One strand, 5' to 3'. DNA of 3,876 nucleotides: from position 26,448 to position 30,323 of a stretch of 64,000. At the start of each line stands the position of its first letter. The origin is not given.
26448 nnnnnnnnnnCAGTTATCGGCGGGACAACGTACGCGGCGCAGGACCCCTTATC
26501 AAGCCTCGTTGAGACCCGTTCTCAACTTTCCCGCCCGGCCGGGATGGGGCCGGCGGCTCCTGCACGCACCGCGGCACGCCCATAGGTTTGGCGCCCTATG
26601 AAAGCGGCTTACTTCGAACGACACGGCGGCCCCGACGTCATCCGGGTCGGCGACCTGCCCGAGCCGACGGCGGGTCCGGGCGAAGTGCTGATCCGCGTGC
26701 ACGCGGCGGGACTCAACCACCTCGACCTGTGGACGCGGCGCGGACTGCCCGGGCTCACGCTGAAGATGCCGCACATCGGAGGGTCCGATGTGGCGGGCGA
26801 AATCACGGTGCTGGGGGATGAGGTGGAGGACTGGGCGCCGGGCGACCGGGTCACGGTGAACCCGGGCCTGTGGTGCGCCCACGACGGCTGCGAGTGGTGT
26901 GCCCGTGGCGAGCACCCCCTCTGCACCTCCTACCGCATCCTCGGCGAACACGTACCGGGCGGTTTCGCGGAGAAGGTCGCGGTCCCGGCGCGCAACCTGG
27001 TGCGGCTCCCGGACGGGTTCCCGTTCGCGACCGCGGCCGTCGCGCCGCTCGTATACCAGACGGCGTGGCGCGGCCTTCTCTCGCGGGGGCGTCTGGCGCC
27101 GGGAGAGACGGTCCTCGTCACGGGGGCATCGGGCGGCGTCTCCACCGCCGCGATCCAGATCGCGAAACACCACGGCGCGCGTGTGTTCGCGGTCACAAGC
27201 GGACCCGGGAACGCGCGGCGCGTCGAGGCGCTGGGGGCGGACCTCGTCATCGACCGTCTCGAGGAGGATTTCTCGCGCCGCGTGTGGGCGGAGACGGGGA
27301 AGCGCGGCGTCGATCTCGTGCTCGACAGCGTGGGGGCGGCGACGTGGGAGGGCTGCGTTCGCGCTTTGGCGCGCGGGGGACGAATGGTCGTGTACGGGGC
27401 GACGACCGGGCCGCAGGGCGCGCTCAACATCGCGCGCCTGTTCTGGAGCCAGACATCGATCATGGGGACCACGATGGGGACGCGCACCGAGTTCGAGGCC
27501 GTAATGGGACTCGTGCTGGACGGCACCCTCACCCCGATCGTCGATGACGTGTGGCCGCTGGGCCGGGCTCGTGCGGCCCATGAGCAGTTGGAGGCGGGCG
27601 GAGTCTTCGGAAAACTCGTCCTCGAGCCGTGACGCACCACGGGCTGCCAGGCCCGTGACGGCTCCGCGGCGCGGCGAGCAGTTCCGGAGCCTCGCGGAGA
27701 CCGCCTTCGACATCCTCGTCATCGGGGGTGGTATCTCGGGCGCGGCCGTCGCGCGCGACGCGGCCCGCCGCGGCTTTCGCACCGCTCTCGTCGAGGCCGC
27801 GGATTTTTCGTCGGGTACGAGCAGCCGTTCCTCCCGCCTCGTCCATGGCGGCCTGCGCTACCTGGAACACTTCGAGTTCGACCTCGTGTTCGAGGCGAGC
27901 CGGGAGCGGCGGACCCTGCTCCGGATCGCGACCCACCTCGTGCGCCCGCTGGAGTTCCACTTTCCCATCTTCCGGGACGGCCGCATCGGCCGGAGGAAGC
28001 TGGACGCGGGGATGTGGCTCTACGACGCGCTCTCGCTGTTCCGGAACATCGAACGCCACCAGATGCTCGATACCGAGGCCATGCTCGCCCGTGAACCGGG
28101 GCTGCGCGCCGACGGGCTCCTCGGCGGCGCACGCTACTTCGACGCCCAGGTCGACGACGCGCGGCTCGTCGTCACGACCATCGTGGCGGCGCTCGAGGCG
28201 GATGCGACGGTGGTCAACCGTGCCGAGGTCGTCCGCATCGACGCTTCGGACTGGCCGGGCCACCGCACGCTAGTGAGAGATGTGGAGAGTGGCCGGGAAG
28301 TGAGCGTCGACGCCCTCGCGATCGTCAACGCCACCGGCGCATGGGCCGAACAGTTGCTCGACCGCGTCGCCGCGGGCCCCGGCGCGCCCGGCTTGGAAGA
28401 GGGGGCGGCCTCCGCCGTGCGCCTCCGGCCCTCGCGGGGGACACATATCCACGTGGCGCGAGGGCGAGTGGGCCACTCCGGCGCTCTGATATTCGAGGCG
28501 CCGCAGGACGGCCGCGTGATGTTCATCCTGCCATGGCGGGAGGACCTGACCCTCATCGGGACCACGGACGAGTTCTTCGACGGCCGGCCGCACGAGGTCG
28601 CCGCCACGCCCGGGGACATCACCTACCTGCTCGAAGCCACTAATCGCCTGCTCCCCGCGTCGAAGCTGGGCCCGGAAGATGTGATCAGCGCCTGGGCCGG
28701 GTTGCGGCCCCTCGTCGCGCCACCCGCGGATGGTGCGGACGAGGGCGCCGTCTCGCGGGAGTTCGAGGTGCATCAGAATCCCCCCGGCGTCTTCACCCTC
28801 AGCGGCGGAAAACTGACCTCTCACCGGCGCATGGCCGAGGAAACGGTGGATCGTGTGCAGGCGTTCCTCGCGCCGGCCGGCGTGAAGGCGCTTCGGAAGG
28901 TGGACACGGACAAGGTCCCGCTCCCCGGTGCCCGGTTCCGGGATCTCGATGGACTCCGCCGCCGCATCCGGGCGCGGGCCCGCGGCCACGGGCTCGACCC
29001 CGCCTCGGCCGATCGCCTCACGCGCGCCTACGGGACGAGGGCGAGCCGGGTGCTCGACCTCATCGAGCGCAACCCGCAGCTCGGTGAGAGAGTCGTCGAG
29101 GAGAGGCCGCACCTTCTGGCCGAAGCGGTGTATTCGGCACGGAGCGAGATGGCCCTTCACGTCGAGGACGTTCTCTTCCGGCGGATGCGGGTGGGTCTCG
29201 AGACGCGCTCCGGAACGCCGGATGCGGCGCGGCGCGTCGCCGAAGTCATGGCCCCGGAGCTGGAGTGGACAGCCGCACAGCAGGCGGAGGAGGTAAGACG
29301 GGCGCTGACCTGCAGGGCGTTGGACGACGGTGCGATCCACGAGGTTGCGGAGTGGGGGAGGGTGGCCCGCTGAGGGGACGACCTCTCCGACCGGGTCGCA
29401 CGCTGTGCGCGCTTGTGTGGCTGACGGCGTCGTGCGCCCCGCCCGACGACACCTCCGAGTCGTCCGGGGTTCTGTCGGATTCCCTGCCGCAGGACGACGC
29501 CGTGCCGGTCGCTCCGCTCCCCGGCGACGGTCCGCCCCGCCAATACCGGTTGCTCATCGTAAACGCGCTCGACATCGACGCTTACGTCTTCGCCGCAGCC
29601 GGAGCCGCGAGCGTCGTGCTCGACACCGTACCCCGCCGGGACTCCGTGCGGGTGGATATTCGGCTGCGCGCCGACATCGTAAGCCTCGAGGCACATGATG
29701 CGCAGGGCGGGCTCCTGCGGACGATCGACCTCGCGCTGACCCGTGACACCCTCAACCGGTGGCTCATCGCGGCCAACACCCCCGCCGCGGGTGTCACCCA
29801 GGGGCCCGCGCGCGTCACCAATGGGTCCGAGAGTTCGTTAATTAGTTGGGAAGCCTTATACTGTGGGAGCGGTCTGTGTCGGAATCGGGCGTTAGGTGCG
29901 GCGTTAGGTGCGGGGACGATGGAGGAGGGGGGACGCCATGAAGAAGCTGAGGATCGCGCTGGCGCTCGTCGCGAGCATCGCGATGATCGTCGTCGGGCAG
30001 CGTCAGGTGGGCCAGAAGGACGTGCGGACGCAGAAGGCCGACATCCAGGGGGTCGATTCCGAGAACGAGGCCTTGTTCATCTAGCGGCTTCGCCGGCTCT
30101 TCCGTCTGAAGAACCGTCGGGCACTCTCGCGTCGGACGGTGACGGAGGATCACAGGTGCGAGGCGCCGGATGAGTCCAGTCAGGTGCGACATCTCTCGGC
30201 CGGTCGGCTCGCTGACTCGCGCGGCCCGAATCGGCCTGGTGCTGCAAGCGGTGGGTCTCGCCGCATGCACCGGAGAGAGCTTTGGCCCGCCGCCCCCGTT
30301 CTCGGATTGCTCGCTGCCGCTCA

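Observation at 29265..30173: ORF-track reading frame conflates a real 5' coding part with a non-coding tail that hides a strongly initiated 48-codon ORF in an AT-rich island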

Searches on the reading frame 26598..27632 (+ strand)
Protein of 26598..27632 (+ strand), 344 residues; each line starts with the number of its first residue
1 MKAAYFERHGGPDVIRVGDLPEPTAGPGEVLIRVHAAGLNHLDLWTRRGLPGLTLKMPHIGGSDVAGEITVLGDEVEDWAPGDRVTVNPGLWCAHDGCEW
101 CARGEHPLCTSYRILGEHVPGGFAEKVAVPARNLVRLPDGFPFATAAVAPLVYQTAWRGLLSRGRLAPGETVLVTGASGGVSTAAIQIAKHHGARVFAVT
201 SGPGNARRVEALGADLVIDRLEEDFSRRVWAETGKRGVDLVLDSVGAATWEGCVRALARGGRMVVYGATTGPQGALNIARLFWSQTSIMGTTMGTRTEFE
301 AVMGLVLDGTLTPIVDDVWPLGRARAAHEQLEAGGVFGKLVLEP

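Call 5: search_protein_families(library=pfam, proteins=[window:26598-27632:+], max_evalue=0.1)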
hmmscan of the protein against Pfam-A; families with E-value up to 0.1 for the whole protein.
window:26598-27632:+ (344 aa): 4 families
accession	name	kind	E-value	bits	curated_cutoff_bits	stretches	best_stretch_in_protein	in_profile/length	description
PF00107.32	ADH_zinc_N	-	8.6e-29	100.5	31.8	1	180-306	1-127/129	Zinc-binding dehydrogenase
PF08240.17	ADH_N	-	1.8e-27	96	23.5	1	26-139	1-104/104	Alcohol dehydrogenase GroES-like domain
PF13602.12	ADH_zinc_N_2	-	1.8e-23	84.3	27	1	212-342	1-134/134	Zinc-binding dehydrogenase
PF08541.16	ACP_syn_III_C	-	0.094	13.3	26.6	0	160-187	60-87/90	3-Oxoacyl-[acyl-carrier-protein (ACP)] synthase III C terminal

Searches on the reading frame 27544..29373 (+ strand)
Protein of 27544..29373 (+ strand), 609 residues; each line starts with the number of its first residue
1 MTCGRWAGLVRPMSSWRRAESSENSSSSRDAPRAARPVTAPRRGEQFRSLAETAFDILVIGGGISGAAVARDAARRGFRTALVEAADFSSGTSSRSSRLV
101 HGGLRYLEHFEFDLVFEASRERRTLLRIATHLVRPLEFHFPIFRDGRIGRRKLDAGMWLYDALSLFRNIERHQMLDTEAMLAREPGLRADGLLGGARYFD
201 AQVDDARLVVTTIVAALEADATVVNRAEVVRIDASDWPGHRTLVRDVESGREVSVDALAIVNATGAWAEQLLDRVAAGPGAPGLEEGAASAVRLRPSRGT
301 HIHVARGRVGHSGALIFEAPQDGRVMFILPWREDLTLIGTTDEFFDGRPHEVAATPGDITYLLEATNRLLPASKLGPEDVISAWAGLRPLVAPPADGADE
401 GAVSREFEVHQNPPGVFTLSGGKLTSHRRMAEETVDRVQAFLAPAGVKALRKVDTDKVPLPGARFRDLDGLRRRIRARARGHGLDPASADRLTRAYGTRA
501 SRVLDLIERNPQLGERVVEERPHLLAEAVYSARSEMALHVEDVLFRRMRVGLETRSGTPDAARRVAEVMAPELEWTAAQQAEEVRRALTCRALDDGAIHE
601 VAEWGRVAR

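Call 5: search_protein_families(library=pfam, proteins=[window:27544-29373:+], max_evalue=0.1)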
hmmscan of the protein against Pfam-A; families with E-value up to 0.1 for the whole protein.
window:27544-29373:+ (609 aa): 7 families
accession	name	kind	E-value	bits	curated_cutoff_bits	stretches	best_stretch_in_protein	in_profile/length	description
PF01266.30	DAO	-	7.1e-55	187.4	27.9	1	56-434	1-350/353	FAD dependent oxidoreductase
PF16901.10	DAO_C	-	9.5e-31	106.7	31.4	1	454-579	2-125/126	C-terminal domain of alpha-glycerophosphate oxidase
PF12831.13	FAD_oxidored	-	2.6e-06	27.4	27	1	56-103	1-48/416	FAD dependent oxidoreductase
PF13450.12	NAD_binding_8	-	3.9e-06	27.5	21.9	1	59-101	1-41/68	NAD(P)-binding Rossmann-like domain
PF07992.20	Pyr_redox_2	-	4.3e-06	26.8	26.1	1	55-271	1-114/291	Pyridine nucleotide-disulphide oxidoreductase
PF00890.30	FAD_binding_2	-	6.7e-06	26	20.4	1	56-97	1-42/414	FAD binding domain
PF01134.28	GIDA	-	0.0035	16.9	22.1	1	56-83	1-28/391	Glucose inhibited division protein A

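Call 6: search_protein_families(library=ncbifam, proteins=[window:27544-29373:+], max_evalue=0.1)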
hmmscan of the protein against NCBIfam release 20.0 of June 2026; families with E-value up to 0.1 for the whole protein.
window:27544-29373:+ (609 aa): 67 families (the best 25 are shown)
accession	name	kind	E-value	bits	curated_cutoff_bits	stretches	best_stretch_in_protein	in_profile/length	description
NF008899.0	PRK12266.1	equivalog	8e-108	361.1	360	1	52-560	4-490/508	glycerol-3-phosphate dehydrogenase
NF009906.0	PRK13369.1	equivalog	1.7e-101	340.2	352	1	52-555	4-484/502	glycerol-3-phosphate dehydrogenase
NF033461.1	glycerol3P_ox_1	equivalog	4.6e-91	305.9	840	2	42-393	6-351/607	type 1 glycerol-3-phosphate oxidase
TIGR03377.1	glycerol3P_GlpA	equivalog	1.4e-46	159.2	552.8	1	56-583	1-487/530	anaerobic glycerol-3-phosphate dehydrogenase subunit GlpA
NF008313.0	PRK11101.1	equivalog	6.6e-36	124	425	1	52-584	6-498/548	anaerobic glycerol-3-phosphate dehydrogenase subunit A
TIGR02352.1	thiamin_ThiO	equivalog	8.4e-15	54.7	250.8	2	172-390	117-305/351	glycine oxidase ThiO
NF033460.1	glycerol3P_ox_II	equivalog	3.8e-08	32.9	460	1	55-104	2-52/361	type 2 glycerol-3-phosphate oxidase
TIGR02032.1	GG-red-SF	subfamily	2.1e-06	27.6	158.8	1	55-89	1-35/297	geranylgeranyl reductase family protein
NF002480.1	PRK01747.1-1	equivalog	3.2e-06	25.8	540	1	38-124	231-319/645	bifunctional tRNA (5-methylaminomethyl-2-thiouridine)(34)-methyltransferase MnmC2/FAD-dependent 5-carboxymethylaminomethyl-2-thiouridine(34)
TIGR03364.1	HpnW_proposed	hypoth_equivalog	1e-05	24.8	285.1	1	56-223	2-161/365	TIGR03364 family FAD-dependent oxidoreductase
TIGR03197.1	MnmC_Cterm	equivalog_domain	1.2e-05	24.6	174.2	1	56-101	1-47/400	FAD-dependent 5-carboxymethylaminomethyl-2-thiouridine(34) oxidoreductase MnmC1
NF050086.1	pipecolate_AmaA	exception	2e-05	23.4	600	1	51-104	22-75/425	L-pipecolate oxidase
NF005691.0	PRK07494.1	equivalog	3.7e-05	22.5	459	1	52-112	6-64/404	UbiH/UbiF family hydroxylase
NF009477.0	PRK12843.1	equivalog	7.1e-05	21.4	758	1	51-97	13-59/578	FAD-dependent oxidoreductase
NF005313.0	PRK06847.1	subfamily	0.00021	20.3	372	1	56-87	6-37/375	hypothetical protein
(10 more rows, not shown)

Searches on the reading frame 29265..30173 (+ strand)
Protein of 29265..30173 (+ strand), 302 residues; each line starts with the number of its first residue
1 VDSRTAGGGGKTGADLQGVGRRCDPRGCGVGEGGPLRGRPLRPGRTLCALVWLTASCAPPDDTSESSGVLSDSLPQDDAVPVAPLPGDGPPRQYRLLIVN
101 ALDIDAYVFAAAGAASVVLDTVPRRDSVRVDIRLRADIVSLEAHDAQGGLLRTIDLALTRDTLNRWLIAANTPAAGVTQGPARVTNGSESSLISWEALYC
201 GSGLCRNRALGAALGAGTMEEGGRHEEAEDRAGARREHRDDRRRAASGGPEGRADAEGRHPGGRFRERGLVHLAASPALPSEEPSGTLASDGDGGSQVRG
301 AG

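Call 5: search_protein_families(library=pfam, proteins=[window:29265-30173:+], max_evalue=0.1)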
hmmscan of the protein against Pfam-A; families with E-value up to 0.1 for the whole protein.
window:29265-30173:+ (302 aa): 0 families

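Call 6: search_protein_families(library=ncbifam, proteins=[window:29265-30173:+], max_evalue=0.1)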
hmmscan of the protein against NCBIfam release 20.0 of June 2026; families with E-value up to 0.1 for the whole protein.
window:29265-30173:+ (302 aa): 0 families

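Call 7: find_homologous_proteins(query=window:29376-30170:+, max_evalue=0.01)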
Query window:29376-30170:+ (265 aa): 3 proteins with E <= 0.01 among 8000 candidates.
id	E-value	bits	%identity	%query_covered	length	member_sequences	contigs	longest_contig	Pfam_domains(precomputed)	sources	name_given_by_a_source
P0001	5.8e-56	208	65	65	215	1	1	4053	-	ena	-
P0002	2.1e-44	170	65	45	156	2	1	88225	-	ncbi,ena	-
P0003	6.9e-19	86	57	33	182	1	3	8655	-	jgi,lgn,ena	jgi:hypothetical protein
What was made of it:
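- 29352..29835 (+): Selected coding part of the lipoprotein gene. The likely start is GTG 29352, which overlaps the glpD end by 22 nt with GAGG 8 nt upstream. The signal peptide would be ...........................|C, with the lipobox Cys at 29433-29435. The beta-sandwich core is encoded by about 29529-29777. Homologues P0001-P0003 (call 7).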

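Call 10: find_encoding_contigs(protein=P0001, flank=5000)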
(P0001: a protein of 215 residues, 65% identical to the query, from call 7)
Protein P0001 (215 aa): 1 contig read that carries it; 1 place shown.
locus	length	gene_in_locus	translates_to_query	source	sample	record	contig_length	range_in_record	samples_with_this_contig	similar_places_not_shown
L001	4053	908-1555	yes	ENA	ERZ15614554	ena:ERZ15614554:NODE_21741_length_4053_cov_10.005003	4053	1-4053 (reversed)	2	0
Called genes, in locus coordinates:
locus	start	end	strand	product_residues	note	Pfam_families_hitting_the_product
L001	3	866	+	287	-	?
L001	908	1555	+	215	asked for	-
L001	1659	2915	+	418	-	PF11376:DUF3179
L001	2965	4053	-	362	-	?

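Call 11: find_encoding_contigs(protein=P0002, flank=5000)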
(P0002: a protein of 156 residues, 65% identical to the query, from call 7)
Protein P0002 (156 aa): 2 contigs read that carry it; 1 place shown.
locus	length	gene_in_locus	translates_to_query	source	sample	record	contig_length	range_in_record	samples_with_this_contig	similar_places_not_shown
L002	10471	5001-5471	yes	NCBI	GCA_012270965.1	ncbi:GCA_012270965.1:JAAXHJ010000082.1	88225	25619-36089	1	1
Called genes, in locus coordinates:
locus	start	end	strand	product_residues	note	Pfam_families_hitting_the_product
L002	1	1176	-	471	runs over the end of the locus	PF19295:SufBD_N, PF01458:SUFBD_core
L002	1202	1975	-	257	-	PF00005:ABC_tran, PF02463:SMC_N (faint)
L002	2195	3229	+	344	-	PF08240:ADH_N, PF00107:ADH_zinc_N, PF13602:ADH_zinc_N_2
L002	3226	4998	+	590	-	PF00890:FAD_binding_2 (faint), PF01266:DAO, PF07992:Pyr_redox_2 (faint), PF12831:FAD_oxidored (weak), PF13450:NAD_binding_8 (faint), PF16901:DAO_C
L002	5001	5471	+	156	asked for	-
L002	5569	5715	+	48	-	-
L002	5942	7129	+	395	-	PF11376:DUF3179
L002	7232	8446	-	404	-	-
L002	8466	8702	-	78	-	-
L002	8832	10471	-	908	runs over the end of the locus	PF06452:CBM9_1, PF19313:DUF5916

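Call 12: find_encoding_contigs(protein=P0003, flank=5000)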
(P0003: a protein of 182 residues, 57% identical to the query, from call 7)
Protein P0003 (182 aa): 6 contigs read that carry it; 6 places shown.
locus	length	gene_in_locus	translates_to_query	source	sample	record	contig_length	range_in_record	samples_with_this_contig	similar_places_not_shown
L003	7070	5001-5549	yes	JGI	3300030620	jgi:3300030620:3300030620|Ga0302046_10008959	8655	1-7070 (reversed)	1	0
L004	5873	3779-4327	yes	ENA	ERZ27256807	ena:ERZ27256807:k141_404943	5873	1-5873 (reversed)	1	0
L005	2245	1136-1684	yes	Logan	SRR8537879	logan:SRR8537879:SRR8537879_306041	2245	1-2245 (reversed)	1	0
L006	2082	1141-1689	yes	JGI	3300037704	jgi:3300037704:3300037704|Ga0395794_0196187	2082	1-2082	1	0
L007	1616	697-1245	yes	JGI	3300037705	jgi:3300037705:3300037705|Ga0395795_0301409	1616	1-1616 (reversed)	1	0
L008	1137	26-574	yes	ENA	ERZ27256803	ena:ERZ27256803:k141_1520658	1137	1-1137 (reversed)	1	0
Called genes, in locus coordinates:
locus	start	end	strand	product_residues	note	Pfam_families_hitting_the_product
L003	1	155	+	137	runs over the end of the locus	-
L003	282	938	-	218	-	PF00872:Transposase_mut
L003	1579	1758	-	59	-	-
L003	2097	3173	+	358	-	PF08240:ADH_N, PF00107:ADH_zinc_N, PF13602:ADH_zinc_N_2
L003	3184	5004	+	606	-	PF01266:DAO, PF01494:FAD_binding_3 (faint), PF12831:FAD_oxidored (weak), PF13450:NAD_binding_8 (faint), PF16901:DAO_C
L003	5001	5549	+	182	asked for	-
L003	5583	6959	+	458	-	PF00209:SNF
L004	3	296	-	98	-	?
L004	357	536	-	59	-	-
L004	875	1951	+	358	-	PF08240:ADH_N, PF00107:ADH_zinc_N, PF13602:ADH_zinc_N_2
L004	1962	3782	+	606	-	PF01266:DAO, PF01494:FAD_binding_3 (faint), PF12831:FAD_oxidored (weak), PF13450:NAD_binding_8 (faint), PF16901:DAO_C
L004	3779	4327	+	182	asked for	-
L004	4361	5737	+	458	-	PF00209:SNF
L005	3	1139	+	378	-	?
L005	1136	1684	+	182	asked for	-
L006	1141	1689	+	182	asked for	-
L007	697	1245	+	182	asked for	-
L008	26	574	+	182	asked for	-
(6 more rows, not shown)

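Call 68: predict_structure(alignment_id=A6)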
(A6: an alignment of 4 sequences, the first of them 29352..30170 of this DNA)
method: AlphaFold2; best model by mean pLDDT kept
length: 273 residues; sequences in the alignment: 4
mean_pLDDT: 56.2   pTM: 0.41
mean pLDDT of the five models: 56.2, 52.1, 43.6, 37.8, 35.5
residues with pLDDT >= 90: 43; 70-90: 39; 50-70: 37; < 50: 154
segments of 3 or more residues with pLDDT < 50: 1-30, 32-36, 38-46, 145-200, 219-266, 270-273
pLDDT, mean of each block of 10 residues (from residue 1): 40 38 39 46 50 60 90 94 82 94 87 93 89 87 53 36 32 35 35 41 52 54 40 38 38 38 44 40
secondary structure, 60 per line:
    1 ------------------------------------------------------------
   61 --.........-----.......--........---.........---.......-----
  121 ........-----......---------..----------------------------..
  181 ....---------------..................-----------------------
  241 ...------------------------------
elements in order: E63-71 E77-83 E86-93 E97-105 E109-115 E121-128 E134-139 H179-184 H200-217 E241-243
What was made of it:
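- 29352..29835 (+): AlphaFold2 gives 7 strands over residues 63-139 with pLDDT 82-94 (call 68).
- The AlphaFold2 model of the long ORF has a confident beta-sandwich over residues 63-139, and pLDDT below 50 for most of 145-273 (call 68). The tail is predicted to be disordered (call 68).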

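Call 70: list_cluster_members(proteins=[window:29938-30081:+, window:29352-30170:+, window:29265-30170:+, window:29418-30170:+])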
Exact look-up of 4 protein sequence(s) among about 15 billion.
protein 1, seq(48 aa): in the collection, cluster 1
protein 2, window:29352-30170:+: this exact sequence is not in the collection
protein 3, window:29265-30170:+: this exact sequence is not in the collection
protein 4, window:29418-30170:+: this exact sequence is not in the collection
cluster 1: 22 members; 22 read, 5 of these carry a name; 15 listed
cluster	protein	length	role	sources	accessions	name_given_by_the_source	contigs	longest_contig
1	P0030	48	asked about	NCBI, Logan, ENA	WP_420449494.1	hypothetical protein [Candidatus Palauibacter sp.]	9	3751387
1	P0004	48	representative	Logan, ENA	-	-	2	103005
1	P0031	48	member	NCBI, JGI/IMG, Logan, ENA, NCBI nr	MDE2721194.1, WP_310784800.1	hypothetical protein [Candidatus Palauibacter polyketidifaciens] | hypothetical protein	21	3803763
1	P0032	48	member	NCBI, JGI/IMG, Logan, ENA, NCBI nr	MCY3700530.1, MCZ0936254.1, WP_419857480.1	MAG: hypothetical protein OXH46_13005 [Gemmatimonadetes bacterium] | hypothetical protein [Gemmatimonadota bacterium]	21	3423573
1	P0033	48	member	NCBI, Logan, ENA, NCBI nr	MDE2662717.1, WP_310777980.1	MAG: hypothetical protein OXI39_06920 [Gemmatimonadota bacterium] | hypothetical protein [Candidatus Palauibacter scopulicola]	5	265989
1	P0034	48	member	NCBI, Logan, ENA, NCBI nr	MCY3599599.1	MAG: hypothetical protein OXN85_06485 [Gemmatimonadetes bacterium] | hypothetical protein [Candidatus Palauibacter australiensis]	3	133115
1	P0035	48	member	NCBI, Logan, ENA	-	-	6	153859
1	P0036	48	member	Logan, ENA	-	-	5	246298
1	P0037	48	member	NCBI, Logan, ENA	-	-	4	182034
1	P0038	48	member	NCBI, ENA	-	-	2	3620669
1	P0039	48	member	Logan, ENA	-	-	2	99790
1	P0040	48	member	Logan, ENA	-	-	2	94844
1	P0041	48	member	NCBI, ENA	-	-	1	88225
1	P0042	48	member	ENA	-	-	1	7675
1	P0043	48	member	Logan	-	-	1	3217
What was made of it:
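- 29938..30084 (+): Gene for a 48-residue protein, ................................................. It has an N-terminal hydrophobic helix followed by a polar 28-residue tail ending in a conserved LFI/WFI. The exact sequence is WP_420449494.1 (call 70).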

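Call 71: fold_search(model_id=the predicted structure, library=pdb)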
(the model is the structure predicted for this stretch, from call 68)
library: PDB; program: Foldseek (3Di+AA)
matches with E <= 10: 1183; with E <= 0.001: 5
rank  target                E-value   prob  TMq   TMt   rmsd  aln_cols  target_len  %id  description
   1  8vly_A                2.6e-04  1.00  0.21  0.12   2.0        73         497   18  Cryo-EM structure of human HGSNAT in transition state (released 2024-06-26)
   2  8vkj_B                4.5e-04  1.00  0.25  0.13   2.2        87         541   16  Cryo-EM structure of human HGSNAT bound with Acetyl-CoA (released 2024-06-26)
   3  2mca_MODEL_1_A        5.1e-04  1.00  0.19  0.44   4.8        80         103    8  NMR structure of the protein YP_002937094.1 from Eubacterium rectale (released 2013-09-04)
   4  8jkv_A                6.4e-04  1.00  0.21  0.11   1.9        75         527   17  membrane proteins (released 2024-05-22)
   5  8vli_B                7.3e-04  1.00  0.24  0.12   2.6        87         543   15  Cryo-EM structure of human HGSNAT bound with CoA and product analog (released 2024-06-26)
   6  8vly_B                1.0e-03  1.00  0.23  0.13   3.3        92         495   16  Cryo-EM structure of human HGSNAT in transition state (released 2024-06-26)
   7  8vlg_A                1.4e-03  1.00  0.23  0.12   3.2        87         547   15  Cryo-EM structure of human HGSNAT bound with Acetyl-CoA and substrate analog (released 2024-06-26)
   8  8tu9_A                2.0e-03  1.00  0.23  0.12   3.1        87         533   15  Cryo-EM structure of HGSNAT-acetyl-CoA complex at pH 7.5 (released 2024-02-07)
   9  6hif_Y                2.2e-03  1.00  0.19  0.49   4.4        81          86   11  Kuenenia stuttgartiensis hydrazine dehydrogenase complex (released 2019-04-17)
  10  5dhl_A                2.8e-03  0.97  0.17  0.11   8.9        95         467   10  Crystal structure of Toxin, mutant N197W (released 2016-11-09)
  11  8ymb_I                4.5e-03  1.00  0.21  0.37   5.8        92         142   10  The crystal structure of SHD931 in complex with Brd4-BD2 and VCB (released 2025-02-12)
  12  8qu8_A                6.5e-03  0.99  0.19  0.34   5.4        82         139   12  PROTAC-mediated complex of KRAS with VHL/Elongin-B/Elongin-C/Cullin-2/Rbx1 (released 2023-12-06)
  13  1pfo                  6.9e-03  0.98  0.18  0.11   7.7        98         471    7  PERFRINGOLYSIN O (released 1998-08-05)
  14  6myk_A                8.7e-03  0.96  0.18  0.31   7.5       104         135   12  Pleurotus ostreatus OstreolysinA mutant E69A with Bis-Tris (released 2019-02-13)
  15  9eqj_F                9.3e-03  1.00  0.21  0.38   4.8        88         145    7  Crystal structure of pVHL:EloB:EloC in complex with MP-1-39 (released 2024-08-28)
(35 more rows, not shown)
